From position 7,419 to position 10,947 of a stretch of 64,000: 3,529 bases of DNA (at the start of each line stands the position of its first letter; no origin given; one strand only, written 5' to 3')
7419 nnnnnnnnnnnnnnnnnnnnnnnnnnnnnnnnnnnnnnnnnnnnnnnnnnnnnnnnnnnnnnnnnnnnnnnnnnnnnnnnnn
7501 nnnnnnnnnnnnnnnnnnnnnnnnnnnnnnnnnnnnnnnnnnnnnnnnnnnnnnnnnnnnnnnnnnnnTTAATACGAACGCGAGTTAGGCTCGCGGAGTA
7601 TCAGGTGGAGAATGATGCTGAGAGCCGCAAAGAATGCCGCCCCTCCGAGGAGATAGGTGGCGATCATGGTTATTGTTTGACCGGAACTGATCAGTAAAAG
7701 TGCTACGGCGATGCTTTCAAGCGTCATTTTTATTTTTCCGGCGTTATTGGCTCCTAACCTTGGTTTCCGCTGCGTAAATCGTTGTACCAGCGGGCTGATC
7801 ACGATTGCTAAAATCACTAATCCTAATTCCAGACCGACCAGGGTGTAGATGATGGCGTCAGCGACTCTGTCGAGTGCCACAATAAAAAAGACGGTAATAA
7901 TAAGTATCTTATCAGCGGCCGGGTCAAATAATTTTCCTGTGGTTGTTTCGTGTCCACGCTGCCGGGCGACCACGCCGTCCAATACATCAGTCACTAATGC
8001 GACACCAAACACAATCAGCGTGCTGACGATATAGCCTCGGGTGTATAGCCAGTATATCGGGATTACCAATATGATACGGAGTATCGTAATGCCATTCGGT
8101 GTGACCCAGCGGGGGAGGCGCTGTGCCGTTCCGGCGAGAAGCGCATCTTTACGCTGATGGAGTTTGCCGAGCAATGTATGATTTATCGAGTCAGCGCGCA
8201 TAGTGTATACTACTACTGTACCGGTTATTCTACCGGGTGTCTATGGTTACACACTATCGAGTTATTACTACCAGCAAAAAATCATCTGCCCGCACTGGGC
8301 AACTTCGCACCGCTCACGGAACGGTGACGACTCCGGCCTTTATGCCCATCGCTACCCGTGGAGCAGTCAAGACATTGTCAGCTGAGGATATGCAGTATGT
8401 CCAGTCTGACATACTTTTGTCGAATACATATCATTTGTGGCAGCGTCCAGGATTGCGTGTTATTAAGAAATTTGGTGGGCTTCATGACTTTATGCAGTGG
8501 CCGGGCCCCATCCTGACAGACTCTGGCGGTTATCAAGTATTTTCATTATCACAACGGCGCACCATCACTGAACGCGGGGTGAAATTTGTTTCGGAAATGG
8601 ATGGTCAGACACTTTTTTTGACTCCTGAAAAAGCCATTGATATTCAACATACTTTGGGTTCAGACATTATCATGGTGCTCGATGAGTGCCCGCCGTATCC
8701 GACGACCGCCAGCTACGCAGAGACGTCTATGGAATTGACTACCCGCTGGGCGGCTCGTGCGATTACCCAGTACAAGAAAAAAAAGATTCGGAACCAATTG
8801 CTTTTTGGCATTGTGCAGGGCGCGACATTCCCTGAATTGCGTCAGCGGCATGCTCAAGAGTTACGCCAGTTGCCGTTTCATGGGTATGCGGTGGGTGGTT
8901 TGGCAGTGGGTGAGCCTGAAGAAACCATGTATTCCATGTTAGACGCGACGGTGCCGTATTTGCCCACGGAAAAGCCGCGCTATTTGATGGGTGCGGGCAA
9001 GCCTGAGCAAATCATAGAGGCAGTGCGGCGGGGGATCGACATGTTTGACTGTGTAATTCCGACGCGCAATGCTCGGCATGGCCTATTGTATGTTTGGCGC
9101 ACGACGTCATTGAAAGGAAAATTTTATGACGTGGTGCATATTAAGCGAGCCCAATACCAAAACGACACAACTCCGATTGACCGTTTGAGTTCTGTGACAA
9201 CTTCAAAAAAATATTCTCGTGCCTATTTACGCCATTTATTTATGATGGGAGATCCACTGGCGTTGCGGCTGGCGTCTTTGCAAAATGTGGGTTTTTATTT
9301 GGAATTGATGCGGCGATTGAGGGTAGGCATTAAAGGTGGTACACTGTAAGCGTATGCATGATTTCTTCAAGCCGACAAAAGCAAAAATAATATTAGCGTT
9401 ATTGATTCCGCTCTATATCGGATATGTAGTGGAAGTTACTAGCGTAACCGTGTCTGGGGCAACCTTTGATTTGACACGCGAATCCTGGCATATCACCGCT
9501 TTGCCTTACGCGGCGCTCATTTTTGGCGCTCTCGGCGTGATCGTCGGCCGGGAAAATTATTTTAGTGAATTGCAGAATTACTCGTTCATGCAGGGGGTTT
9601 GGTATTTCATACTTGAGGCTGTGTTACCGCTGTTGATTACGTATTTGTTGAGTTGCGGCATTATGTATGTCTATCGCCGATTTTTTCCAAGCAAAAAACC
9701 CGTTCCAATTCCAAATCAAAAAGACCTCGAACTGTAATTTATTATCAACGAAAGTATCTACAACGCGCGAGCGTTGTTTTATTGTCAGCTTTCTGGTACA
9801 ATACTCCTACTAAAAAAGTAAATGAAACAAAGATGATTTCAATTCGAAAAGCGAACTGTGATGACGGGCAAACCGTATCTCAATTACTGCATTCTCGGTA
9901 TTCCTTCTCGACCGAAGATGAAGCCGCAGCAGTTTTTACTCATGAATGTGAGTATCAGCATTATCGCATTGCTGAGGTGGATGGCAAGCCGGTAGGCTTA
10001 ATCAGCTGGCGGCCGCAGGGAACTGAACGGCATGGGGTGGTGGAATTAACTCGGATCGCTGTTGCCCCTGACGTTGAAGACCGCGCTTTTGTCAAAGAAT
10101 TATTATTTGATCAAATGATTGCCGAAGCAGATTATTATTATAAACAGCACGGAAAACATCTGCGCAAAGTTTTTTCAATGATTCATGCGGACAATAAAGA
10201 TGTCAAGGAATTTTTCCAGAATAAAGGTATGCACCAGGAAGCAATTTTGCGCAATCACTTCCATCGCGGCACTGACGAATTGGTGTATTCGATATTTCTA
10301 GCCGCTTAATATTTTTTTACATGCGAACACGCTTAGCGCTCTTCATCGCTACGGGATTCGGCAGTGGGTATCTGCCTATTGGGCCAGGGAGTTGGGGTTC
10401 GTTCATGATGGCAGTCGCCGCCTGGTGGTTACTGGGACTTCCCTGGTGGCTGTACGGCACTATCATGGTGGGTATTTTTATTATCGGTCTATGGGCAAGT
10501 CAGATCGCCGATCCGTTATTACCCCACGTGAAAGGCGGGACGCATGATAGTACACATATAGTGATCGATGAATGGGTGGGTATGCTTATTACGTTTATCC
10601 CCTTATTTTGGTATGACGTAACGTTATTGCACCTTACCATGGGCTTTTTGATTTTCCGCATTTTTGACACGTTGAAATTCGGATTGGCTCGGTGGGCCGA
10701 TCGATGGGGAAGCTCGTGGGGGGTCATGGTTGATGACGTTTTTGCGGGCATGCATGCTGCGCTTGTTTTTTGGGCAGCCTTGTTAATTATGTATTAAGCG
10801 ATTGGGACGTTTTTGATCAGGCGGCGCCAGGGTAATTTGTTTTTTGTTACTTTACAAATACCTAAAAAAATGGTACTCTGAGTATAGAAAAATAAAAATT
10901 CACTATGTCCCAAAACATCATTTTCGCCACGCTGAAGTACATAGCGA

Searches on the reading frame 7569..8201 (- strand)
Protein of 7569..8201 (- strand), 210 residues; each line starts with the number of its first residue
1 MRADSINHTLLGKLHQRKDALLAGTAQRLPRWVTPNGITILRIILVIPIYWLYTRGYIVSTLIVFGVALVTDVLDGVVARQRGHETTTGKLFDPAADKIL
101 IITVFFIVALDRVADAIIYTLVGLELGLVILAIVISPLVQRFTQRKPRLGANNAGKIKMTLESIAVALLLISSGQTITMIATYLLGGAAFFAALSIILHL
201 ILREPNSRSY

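Call 70: search_protein_families(library=pfam, proteins=[window:7569-8201:-], max_evalue=0.0001)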
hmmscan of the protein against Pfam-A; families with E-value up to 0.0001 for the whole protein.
window:7569-8201:- (210 aa): 1 family
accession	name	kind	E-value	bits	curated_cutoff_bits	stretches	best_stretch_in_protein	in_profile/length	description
PF01066.26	CDP-OH_P_transf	-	1.2e-24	87.8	22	1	32-185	1-149/152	CDP-alcohol phosphatidyltransferase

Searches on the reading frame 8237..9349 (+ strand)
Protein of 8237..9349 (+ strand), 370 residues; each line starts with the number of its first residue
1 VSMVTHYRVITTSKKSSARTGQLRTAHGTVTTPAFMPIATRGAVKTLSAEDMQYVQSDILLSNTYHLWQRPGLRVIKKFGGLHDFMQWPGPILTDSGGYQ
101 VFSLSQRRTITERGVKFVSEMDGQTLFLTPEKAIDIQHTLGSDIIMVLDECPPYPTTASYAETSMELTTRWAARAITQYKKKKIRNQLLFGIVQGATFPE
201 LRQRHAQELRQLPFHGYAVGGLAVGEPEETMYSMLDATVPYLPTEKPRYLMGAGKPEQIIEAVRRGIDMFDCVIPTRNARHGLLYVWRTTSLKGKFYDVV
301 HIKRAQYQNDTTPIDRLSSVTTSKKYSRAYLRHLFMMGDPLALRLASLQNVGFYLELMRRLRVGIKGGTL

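Call 70: search_protein_families(library=pfam, proteins=[window:8237-9349:+], max_evalue=0.0001)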
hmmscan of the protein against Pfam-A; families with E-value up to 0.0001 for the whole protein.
window:8237-9349:+ (370 aa): 1 family
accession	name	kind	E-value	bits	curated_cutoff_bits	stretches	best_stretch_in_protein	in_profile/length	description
PF01702.25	TGT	-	7.5e-140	466.5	26.3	1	17-370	2-344/357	Queuine tRNA-ribosyltransferase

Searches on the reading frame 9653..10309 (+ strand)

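Call 70: search_protein_families(library=pfam, proteins=[window:9653-10309:+], max_evalue=0.0001)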
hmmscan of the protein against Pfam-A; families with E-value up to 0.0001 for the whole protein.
window:9653-10309:+ (218 aa): 1 family
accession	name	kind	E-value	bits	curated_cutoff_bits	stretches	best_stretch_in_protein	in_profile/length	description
PF00583.31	Acetyltransf_1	-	1.8e-05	25.4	20.7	1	77-188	6-111/116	Acetyltransferase (GNAT) family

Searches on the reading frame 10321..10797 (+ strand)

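Call 70: search_protein_families(library=pfam, proteins=[window:10321-10797:+], max_evalue=0.0001)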
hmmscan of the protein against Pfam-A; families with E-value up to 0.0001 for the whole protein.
window:10321-10797:+ (158 aa): 1 family
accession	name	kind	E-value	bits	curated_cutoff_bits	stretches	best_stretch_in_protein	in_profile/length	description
PF04608.18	PgpA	-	3.6e-31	108.5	28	1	8-152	1-139/141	Phosphatidylglycerophosphatase A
